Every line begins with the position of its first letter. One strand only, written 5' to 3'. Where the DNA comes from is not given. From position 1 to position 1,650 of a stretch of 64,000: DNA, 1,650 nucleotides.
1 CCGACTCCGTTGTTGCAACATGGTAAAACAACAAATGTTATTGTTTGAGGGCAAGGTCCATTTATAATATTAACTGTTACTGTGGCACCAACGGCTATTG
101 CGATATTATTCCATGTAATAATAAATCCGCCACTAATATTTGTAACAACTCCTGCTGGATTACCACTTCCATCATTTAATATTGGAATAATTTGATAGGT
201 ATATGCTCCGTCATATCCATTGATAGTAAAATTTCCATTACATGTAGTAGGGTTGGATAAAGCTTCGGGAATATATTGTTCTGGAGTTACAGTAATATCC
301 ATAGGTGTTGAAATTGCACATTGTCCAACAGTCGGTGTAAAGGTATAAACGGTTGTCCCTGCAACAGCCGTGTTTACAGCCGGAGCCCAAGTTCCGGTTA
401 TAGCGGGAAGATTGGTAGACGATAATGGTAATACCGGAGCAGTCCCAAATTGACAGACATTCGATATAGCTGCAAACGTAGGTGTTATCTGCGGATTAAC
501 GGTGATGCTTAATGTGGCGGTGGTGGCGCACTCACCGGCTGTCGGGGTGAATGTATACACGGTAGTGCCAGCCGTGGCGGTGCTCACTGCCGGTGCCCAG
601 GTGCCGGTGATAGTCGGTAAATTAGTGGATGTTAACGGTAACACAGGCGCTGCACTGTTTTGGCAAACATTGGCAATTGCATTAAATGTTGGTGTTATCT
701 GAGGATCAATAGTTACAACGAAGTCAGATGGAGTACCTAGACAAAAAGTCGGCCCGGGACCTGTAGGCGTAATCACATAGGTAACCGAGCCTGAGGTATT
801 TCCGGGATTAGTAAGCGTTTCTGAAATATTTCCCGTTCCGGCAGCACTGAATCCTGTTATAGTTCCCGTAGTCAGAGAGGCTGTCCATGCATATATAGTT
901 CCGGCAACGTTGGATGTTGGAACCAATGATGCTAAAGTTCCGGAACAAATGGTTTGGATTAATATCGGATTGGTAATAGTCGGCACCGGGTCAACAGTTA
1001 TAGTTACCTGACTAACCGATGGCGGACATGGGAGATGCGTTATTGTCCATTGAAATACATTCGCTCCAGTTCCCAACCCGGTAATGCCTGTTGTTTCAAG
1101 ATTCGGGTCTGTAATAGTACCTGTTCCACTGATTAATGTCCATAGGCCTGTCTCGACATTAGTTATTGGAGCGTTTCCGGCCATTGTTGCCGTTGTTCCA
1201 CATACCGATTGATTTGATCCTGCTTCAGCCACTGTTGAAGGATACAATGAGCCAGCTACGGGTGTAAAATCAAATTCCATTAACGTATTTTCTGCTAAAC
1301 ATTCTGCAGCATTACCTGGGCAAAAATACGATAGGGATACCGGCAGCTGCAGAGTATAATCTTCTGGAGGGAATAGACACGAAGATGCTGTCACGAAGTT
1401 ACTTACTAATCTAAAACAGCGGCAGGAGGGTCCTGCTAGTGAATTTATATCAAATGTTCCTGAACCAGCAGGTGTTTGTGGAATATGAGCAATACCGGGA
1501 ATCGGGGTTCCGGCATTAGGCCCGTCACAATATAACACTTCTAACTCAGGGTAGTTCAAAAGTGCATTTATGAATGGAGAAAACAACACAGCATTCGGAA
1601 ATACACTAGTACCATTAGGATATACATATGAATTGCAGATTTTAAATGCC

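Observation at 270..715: Adjacent domain repeats in the giant adhesin gene differ sharply in codon GC content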

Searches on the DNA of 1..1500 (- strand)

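Call 30: search_rna_families(source=window, start=1, end=1500, threshold=evalue, max_evalue=1)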
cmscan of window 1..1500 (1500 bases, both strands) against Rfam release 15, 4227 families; matches with E-value up to 1: 1.
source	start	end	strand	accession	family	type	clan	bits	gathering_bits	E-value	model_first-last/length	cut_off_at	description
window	5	96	+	RF01943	mir-999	Gene; miRNA;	-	21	58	0.15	1-84/84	no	mir-999 microRNA precursor family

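Call 35: search_dna_similar(query=window:480-720:-, collection=plasmids, mode=distant, max_evalue=0.01)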
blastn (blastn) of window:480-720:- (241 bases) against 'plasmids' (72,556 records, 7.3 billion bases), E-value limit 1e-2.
No match.

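Call 60: search_dna_similar(query=window:480-720:-, collection=phages, mode=distant, max_evalue=0.01)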
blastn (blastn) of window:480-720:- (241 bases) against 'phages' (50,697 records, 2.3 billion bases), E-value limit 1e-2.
No match.

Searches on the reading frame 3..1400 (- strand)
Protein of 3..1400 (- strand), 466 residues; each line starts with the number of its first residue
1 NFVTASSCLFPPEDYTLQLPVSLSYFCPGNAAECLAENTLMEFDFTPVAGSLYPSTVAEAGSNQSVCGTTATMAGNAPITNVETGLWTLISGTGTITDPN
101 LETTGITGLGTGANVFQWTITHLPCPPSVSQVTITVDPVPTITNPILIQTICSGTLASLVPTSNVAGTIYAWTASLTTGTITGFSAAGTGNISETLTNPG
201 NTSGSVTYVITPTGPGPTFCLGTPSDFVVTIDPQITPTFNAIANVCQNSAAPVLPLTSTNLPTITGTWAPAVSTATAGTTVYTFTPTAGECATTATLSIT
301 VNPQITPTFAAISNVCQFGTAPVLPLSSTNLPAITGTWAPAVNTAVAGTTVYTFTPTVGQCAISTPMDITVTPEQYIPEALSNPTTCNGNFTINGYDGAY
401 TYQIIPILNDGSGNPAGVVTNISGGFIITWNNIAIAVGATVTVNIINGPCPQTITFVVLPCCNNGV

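Call 11: find_related_loci(query=window:3-1400:-, collection=genome_contigs, flank=6000)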
Query window:3-1400:- (466 aa) in genome_contigs; peptide patterns used: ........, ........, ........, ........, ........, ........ (x = any residue, [..] = any of these).
168 stretches matched a pattern; 90 encode a relative of the query (tblastn E <= 1e-3); the best 80 are kept; 74 distinct loci.
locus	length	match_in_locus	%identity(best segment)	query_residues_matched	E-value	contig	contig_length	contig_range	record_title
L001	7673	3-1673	60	51-318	7e-31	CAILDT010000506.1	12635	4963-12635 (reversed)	MAG: uncultured Bacteroidetes bacterium isolate LinL4_bin-1161 genome assembly, contig: bin-1161:506/994, whole genome s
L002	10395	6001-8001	60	51-182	3e-30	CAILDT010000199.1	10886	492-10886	MAG: uncultured Bacteroidetes bacterium isolate LinL4_bin-1161 genome assembly, contig: bin-1161:199/994, whole genome s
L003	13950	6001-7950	56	31-268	5e-30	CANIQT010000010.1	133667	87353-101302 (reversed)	MAG: Bacteroidetes bacterium isolate RH-15aug16-189 genome assembly, contig: RH-15aug16-C185, whole genome shotgun seque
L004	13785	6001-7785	50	54-220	1e-29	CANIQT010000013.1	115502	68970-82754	MAG: Bacteroidetes bacterium isolate RH-15aug16-189 genome assembly, contig: RH-15aug16-C265, whole genome shotgun seque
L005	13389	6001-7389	56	54-199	9e-30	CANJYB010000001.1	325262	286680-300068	MAG: Bacteroidetes bacterium isolate RH-23may17-974 genome assembly, contig: RH-23may17-C95, whole genome shotgun sequen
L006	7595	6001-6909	61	54-232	2e-29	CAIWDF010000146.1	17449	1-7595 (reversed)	MAG: uncultured Bacteroidetes bacterium isolate Day2-2_bin-746 genome assembly, contig: bin-746:146/312, whole genome sh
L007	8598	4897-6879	53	34-199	6e-29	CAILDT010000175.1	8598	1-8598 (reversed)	MAG: uncultured Bacteroidetes bacterium isolate LinL4_bin-1161 genome assembly, contig: bin-1161:175/994, whole genome s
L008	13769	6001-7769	48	17-190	1e-28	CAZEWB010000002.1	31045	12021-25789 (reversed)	MAG TPA_asm: uncultured Bacteroidales bacterium isolate binchicken_co220_80 genome assembly, contig: NODE_837_length_310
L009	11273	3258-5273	59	51-228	2e-28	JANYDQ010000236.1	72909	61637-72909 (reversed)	MAG: Bacteroidetes bacterium isolate 336R_metabinner_73_sub 336R_k141_2317650, whole genome shotgun sequence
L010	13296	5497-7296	52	229-374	5e-29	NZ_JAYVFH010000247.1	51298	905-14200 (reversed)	MAG: Flavobacterium sp. isolate GL44_Down_metabat_19 GL44_Down_metabat_19_246, whole genome shotgun sequence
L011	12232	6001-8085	56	56-189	4e-28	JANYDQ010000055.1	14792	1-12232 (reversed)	MAG: Bacteroidetes bacterium isolate 336R_metabinner_73_sub 336R_k141_997190, whole genome shotgun sequence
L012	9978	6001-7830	56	52-402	7e-28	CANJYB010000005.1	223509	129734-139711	MAG: Bacteroidetes bacterium isolate RH-23may17-974 genome assembly, contig: RH-23may17-C250, whole genome shotgun seque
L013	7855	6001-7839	58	51-182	1e-27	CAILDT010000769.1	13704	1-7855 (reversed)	MAG: uncultured Bacteroidetes bacterium isolate LinL4_bin-1161 genome assembly, contig: bin-1161:769/994, whole genome s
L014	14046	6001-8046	65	51-182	1e-27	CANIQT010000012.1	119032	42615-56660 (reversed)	MAG: Bacteroidetes bacterium isolate RH-15aug16-189 genome assembly, contig: RH-15aug16-C248, whole genome shotgun seque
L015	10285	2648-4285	55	42-190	1e-27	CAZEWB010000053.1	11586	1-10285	MAG TPA_asm: uncultured Bacteroidales bacterium isolate binchicken_co220_80 genome assembly, contig: NODE_3658_length_11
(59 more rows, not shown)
